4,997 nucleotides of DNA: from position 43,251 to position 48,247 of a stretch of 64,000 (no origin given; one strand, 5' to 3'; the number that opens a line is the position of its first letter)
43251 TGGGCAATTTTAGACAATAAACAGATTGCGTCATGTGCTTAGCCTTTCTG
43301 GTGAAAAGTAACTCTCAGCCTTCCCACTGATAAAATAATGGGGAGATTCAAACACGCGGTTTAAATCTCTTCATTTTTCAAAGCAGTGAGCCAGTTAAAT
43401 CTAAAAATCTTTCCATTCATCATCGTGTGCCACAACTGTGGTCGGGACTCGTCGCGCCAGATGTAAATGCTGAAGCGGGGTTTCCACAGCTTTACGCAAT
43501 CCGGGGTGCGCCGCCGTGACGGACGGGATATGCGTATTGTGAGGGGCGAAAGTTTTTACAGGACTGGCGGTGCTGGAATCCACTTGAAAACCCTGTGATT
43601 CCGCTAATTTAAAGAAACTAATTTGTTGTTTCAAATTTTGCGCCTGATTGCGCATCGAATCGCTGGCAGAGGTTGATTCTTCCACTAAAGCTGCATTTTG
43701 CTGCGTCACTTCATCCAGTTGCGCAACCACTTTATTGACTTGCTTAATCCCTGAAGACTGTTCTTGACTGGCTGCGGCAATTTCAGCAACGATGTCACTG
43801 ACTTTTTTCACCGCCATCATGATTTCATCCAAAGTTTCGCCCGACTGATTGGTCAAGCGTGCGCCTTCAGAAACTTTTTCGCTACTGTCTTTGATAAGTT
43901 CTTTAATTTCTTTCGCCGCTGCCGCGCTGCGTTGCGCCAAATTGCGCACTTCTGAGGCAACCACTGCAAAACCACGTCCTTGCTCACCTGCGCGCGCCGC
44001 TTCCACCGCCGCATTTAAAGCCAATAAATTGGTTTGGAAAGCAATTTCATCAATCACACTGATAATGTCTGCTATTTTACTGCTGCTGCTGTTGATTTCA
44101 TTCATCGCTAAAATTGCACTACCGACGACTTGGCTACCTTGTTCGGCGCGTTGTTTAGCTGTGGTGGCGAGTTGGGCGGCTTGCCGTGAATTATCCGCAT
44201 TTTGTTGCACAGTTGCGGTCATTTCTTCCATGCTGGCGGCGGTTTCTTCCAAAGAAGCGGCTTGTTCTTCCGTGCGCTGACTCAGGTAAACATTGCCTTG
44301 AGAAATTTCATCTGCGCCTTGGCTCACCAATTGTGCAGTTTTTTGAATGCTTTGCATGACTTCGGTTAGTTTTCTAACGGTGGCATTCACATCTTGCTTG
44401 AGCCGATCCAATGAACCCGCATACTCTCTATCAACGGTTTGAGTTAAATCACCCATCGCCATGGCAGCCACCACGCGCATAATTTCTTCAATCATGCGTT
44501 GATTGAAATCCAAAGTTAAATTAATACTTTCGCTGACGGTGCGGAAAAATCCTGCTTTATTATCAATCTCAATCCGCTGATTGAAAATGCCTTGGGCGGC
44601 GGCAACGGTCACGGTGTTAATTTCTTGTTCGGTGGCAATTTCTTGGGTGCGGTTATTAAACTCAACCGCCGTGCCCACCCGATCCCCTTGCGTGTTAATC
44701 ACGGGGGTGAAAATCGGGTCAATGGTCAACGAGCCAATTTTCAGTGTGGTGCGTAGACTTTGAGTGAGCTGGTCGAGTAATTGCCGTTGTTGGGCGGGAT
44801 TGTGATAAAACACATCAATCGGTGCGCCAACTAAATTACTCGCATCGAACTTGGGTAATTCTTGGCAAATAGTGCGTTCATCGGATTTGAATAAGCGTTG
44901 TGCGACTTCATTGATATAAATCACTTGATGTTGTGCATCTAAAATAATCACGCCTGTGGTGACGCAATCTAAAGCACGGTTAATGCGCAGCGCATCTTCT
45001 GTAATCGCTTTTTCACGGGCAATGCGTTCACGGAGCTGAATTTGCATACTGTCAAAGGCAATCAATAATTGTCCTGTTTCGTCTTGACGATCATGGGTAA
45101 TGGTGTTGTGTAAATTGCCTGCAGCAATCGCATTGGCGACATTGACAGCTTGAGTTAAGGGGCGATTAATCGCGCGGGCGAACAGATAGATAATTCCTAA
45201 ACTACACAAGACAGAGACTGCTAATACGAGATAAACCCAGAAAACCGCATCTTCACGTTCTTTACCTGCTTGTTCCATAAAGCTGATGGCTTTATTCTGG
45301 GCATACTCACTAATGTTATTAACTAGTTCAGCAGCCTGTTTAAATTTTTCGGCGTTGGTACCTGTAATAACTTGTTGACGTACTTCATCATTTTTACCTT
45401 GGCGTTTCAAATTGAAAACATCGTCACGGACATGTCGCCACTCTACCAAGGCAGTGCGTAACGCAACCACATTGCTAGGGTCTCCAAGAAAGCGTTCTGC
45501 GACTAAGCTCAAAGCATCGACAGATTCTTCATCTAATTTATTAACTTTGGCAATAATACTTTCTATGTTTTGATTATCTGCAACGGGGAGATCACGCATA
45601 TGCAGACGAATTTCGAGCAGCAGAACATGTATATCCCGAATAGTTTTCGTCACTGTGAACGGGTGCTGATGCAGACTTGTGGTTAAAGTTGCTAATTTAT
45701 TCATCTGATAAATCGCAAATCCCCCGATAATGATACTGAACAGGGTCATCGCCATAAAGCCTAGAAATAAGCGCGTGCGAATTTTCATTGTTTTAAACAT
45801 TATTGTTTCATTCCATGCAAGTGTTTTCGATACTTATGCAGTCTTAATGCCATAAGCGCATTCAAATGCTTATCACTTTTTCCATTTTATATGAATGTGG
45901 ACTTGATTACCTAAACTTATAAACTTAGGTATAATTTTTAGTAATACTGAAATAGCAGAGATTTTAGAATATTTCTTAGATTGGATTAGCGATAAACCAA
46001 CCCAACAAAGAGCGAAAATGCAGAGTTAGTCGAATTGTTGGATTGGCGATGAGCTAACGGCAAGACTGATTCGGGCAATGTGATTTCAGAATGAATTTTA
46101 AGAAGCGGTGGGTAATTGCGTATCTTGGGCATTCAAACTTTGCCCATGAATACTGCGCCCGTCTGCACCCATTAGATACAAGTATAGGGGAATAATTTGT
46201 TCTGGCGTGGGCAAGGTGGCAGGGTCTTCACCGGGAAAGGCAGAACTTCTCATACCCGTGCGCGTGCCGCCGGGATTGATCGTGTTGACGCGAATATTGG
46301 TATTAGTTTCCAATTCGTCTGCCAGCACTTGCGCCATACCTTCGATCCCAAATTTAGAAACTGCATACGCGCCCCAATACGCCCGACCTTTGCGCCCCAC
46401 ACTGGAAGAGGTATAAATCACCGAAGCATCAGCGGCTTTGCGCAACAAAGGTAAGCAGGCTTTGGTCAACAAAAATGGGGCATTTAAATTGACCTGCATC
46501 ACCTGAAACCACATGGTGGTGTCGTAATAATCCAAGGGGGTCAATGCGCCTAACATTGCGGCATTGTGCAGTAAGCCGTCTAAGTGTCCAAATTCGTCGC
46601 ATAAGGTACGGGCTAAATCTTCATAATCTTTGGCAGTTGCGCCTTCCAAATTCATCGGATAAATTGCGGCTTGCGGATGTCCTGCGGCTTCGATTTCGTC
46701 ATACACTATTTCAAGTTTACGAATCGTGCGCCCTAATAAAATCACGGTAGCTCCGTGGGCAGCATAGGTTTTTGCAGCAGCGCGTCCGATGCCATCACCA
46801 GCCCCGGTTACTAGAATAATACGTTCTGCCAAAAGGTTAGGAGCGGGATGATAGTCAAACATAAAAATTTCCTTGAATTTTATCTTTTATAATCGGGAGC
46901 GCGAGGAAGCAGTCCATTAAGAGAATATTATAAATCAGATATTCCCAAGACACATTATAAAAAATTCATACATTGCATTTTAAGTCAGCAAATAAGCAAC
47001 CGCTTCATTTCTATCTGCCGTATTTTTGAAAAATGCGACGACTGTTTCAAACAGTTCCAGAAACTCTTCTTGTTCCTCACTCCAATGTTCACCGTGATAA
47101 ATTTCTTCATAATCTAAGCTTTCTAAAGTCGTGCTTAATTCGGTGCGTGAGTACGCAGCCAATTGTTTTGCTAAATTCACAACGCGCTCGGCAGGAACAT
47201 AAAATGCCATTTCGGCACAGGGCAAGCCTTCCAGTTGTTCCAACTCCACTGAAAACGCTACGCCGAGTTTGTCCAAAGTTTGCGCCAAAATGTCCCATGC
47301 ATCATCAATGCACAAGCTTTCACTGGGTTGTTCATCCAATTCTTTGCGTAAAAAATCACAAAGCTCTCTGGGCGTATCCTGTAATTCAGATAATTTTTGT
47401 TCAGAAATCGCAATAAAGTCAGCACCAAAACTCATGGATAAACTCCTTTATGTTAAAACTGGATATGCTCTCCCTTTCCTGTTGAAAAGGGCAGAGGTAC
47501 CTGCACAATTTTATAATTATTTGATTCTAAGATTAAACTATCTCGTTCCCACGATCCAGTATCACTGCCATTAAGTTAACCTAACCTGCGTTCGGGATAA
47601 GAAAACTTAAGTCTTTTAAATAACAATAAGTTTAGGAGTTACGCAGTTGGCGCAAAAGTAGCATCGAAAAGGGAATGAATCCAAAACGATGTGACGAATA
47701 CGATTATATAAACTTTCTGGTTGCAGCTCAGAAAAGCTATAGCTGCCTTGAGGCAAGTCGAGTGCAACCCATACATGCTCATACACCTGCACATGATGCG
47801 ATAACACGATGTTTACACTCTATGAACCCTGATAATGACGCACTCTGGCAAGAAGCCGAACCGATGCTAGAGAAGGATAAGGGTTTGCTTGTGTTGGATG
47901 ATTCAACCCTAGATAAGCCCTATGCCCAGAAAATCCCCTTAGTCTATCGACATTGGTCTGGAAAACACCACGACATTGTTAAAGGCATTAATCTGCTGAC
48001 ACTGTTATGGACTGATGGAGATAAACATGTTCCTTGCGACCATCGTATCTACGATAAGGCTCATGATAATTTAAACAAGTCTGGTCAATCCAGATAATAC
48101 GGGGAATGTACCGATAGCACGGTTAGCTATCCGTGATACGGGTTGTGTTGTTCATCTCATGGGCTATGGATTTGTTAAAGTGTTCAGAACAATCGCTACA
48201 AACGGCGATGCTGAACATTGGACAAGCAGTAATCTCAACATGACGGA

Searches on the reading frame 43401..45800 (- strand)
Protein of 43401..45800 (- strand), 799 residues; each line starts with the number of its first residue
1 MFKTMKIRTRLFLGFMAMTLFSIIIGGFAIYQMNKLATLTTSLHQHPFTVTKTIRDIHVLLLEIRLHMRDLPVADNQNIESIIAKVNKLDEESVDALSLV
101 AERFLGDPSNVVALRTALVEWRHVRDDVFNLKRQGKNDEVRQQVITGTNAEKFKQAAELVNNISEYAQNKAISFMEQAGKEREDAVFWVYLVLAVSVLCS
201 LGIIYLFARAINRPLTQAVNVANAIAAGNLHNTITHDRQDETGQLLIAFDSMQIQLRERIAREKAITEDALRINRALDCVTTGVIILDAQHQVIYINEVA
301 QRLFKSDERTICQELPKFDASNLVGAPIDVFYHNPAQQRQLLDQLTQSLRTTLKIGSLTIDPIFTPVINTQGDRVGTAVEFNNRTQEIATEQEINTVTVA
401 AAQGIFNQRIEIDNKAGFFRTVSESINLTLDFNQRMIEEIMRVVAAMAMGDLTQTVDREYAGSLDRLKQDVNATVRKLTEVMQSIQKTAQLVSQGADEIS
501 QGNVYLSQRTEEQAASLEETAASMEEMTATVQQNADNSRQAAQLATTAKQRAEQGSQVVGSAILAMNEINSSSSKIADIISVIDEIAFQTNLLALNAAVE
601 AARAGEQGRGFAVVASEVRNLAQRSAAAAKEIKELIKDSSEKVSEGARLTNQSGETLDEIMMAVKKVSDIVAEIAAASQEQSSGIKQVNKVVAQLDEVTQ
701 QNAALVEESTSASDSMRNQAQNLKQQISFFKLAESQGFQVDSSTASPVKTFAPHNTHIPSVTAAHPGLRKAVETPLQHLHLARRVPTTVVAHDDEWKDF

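Call 40: search_protein_families(library=pfam, proteins=[window:43401-45800:-], max_evalue=0.001)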
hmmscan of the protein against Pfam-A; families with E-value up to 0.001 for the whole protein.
window:43401-45800:- (799 aa): 5 families
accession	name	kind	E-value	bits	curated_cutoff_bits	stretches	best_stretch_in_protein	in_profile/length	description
PF00015.26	MCPsignal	-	1.5e-53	181.6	34.6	1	543-699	2-172/172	Methyl-accepting chemotaxis protein (MCP) signalling domain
PF12729.13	4HB_MCP_1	-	2e-17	63.8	27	1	5-178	2-177/181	Four helix bundle sensory module for signal transduction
PF00672.30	HAMP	-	2.4e-13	50.6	25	1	206-258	1-53/53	HAMP domain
PF18947.5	HAMP_2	-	7.2e-13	48.7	24.3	1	416-476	3-63/67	HAMP domain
PF02203.21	TarH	-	8.5e-05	23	25.2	1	1-70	1-70/177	Tar ligand binding domain homologue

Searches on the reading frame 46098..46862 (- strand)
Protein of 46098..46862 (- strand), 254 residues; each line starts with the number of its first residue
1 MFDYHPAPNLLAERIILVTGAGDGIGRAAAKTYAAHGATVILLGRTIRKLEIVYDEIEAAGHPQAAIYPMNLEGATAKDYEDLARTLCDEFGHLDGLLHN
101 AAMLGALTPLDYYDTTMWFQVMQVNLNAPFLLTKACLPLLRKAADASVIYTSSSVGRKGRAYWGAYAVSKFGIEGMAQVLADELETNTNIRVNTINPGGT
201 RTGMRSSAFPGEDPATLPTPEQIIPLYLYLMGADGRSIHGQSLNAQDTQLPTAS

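Call 40: search_protein_families(library=pfam, proteins=[window:46098-46862:-], max_evalue=0.001)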
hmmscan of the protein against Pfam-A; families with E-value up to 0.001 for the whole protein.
window:46098-46862:- (254 aa): 4 families
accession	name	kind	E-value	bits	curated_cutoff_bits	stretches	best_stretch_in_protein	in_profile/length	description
PF00106.31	adh_short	-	1.4e-46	158.9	26.6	1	15-210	2-192/195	short chain dehydrogenase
PF13561.12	adh_short_C2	-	1.6e-34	120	27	1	20-213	1-188/236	Enoyl-(Acyl carrier protein) reductase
PF23441.1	SDR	-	8.3e-10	38.9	27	1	9-204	3-198/258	SDR-like rossmann domain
PF08659.16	KR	-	8.9e-10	39.2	22.6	1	16-183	3-166/180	KR domain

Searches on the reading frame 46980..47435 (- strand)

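Call 54: search_protein_families(library=pfam, proteins=[window:46980-47435:-], max_evalue=0.0001)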
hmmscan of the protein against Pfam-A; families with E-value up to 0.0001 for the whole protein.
window:46980-47435:- (151 aa): 1 family
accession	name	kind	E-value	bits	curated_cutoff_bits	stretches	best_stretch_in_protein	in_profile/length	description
PF08974.15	DUF1877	-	3.5e-16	60.2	22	1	1-146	1-160/163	Domain of unknown function (DUF1877)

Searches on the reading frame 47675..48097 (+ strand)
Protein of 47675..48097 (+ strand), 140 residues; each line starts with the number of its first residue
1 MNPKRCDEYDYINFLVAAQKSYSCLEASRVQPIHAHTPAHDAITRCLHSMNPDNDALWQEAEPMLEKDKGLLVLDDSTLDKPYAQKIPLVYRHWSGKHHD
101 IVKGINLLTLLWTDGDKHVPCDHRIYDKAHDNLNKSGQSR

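Call 54: search_protein_families(library=pfam, proteins=[window:47675-48097:+], max_evalue=0.0001)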
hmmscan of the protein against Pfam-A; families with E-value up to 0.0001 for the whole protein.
window:47675-48097:+ (140 aa): 1 family
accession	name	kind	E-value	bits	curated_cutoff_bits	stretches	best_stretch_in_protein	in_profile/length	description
PF13546.12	DDE_5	-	3.3e-06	27.3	27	1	49-126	57-133/272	DDE superfamily endonuclease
